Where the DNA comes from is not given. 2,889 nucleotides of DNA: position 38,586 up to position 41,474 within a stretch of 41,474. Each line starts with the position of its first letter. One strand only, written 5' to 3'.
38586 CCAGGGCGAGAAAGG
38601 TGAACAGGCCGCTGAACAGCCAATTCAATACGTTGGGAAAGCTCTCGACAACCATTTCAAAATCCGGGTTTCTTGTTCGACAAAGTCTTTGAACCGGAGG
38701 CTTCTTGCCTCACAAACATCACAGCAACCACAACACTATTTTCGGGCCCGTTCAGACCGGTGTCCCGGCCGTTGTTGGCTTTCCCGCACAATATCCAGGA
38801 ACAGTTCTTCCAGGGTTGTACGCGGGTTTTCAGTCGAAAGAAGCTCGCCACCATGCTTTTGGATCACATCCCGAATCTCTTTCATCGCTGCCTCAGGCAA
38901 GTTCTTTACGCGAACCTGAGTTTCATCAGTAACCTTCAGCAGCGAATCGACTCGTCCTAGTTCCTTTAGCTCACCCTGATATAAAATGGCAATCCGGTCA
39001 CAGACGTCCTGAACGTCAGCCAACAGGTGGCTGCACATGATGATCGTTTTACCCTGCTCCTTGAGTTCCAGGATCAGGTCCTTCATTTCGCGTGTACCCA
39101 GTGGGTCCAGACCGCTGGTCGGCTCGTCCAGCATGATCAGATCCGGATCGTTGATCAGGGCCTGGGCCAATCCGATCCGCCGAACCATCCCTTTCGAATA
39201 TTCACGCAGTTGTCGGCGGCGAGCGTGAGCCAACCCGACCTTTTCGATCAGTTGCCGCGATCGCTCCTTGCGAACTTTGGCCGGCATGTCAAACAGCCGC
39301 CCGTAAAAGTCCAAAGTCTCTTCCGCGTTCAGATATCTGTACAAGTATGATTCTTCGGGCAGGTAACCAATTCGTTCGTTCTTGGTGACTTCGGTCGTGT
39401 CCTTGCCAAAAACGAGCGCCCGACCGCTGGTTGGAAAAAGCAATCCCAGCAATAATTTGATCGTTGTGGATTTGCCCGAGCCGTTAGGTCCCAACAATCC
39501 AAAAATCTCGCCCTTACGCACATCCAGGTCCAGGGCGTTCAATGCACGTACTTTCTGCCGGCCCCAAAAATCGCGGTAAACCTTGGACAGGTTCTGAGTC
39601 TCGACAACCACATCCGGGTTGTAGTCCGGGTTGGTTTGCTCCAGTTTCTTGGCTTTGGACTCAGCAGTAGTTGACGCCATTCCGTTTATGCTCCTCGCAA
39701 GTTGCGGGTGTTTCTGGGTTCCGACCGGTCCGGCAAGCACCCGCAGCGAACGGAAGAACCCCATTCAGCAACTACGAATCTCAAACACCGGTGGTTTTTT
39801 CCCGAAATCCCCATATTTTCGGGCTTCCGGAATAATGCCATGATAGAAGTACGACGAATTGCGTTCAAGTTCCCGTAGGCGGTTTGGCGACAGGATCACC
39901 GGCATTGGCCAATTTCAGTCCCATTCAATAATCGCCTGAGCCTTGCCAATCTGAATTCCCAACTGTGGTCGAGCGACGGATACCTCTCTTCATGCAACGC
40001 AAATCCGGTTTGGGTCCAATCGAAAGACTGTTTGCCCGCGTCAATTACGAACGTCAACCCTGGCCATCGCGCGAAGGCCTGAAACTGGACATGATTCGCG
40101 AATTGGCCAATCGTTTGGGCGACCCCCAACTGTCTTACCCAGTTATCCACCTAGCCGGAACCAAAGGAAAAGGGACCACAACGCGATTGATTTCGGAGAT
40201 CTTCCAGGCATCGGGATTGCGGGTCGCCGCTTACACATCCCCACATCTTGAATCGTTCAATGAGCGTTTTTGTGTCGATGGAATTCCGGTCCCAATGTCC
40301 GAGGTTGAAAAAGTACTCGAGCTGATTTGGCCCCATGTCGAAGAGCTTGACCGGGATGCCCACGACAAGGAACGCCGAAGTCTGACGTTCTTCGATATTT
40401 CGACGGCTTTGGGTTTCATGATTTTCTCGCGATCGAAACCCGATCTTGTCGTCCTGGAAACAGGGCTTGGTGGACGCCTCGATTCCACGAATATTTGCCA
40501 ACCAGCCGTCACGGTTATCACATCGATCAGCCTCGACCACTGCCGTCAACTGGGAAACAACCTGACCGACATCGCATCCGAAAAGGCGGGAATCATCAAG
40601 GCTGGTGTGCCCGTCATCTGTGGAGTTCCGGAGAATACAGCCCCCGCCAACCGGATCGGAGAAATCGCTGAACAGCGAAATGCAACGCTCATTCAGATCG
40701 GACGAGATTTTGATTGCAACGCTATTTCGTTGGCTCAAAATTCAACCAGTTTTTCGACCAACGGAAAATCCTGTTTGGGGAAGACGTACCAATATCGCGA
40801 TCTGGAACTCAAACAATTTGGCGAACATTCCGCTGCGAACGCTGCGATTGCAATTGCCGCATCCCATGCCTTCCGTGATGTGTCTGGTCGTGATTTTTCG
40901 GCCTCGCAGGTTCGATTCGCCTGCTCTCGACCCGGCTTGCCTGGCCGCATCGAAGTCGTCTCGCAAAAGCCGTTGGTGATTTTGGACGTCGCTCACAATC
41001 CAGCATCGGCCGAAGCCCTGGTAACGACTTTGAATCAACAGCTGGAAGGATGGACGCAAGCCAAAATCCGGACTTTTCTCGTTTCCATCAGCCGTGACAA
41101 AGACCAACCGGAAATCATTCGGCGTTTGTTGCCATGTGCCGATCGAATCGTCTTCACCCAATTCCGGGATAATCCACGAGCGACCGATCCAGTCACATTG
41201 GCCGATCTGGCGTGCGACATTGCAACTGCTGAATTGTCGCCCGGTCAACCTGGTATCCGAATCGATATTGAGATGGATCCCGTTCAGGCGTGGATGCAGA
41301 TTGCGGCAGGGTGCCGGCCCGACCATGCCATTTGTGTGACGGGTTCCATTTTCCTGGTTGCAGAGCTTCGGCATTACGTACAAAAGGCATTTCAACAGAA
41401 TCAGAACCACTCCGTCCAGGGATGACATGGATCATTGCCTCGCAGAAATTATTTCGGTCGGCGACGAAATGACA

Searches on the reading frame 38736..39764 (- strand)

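Call 24: search_protein_families(library=pfam, proteins=[window:38736-39764:-], max_evalue=0.001)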
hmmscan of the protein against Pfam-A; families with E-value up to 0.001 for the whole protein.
window:38736-39764:- (342 aa): 2 families
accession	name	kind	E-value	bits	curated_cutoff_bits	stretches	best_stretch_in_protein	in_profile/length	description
PF00005.33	ABC_tran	-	8.5e-30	104.6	25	1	75-217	1-137/137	ABC transporter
PF13304.12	AAA_21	-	3.6e-10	40.8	27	1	180-246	229-298/304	AAA domain, putative AbiEii toxin, Type IV TA system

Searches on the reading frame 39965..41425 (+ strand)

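Call 24: search_protein_families(library=pfam, proteins=[window:39965-41425:+], max_evalue=0.001)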
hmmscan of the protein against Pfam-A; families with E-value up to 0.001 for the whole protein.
window:39965-41425:+ (486 aa): 2 families
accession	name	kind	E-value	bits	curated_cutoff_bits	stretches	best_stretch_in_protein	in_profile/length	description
PF08245.18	Mur_ligase_M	-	3.8e-12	47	24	1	64-299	2-199/200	Mur ligase middle domain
PF02875.26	Mur_ligase_C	-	6.3e-12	46.9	28.4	1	327-461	1-126/127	Mur ligase, glutamate ligase domain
